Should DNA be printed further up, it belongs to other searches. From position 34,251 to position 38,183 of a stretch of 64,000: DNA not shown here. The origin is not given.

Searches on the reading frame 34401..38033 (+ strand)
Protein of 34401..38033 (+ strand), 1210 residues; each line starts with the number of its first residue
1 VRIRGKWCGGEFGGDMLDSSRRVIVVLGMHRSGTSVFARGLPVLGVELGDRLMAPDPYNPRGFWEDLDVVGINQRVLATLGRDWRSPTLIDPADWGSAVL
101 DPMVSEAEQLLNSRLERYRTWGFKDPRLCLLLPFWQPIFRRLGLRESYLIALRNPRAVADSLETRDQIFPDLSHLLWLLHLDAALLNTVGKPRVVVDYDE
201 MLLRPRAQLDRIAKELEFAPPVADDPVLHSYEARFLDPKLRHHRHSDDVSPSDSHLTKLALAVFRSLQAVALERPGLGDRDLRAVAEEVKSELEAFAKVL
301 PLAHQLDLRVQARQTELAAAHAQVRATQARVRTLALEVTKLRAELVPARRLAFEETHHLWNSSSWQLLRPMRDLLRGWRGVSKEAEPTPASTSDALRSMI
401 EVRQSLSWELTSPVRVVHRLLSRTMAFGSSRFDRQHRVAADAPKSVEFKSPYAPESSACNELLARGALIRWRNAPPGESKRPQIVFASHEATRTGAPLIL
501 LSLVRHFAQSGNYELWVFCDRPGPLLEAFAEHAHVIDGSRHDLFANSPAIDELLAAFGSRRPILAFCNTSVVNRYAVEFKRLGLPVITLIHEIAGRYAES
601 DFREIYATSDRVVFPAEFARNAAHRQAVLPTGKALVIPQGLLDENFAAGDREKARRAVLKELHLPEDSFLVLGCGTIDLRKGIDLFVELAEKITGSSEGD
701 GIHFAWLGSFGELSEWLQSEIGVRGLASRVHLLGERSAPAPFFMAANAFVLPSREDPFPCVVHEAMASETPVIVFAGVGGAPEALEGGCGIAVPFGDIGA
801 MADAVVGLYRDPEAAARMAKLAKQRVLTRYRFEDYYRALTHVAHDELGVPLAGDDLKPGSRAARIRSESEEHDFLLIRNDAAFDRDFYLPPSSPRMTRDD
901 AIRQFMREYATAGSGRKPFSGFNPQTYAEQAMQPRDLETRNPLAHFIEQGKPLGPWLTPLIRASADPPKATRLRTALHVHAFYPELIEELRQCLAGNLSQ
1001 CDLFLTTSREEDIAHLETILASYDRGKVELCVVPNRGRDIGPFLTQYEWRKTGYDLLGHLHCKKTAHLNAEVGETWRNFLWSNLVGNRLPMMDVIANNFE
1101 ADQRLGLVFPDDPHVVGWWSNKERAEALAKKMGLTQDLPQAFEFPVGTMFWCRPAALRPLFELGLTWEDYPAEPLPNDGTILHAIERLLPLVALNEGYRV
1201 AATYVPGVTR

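Call 14: search_protein_families(library=pfam, proteins=[window:34401-38033:+], max_evalue=0.001)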
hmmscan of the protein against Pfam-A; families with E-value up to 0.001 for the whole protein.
window:34401-38033:+ (1210 aa): 5 families
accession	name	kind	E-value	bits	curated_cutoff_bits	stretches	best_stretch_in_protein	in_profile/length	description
PF05045.17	RgpF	-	9.2e-57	193.3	25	1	970-1198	267-503/503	Rhamnan synthesis protein F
PF13692.12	Glyco_trans_1_4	-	1.2e-22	81.1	27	1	671-811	4-142/142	Glycosyl transferases group 1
PF00534.26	Glycos_transf_1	-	6.1e-22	78.4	26.4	1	660-825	7-172/172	Glycosyl transferases group 1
PF13439.12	Glyco_transf_4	-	2.5e-06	28.1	28.5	1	499-640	7-165/170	Glycosyltransferase Family 4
PF16994.11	Glyco_trans_4_5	-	0.00074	19.7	26.6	0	483-598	4-113/172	Glycosyl-transferase family 4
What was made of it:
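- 34401..38033 (+): Context: divergently transcribed 1210-aa GT4/GT1 + RgpF (rhamnan synthesis) protein, the likely maker of the glycan that B and C decorate. Call 14.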
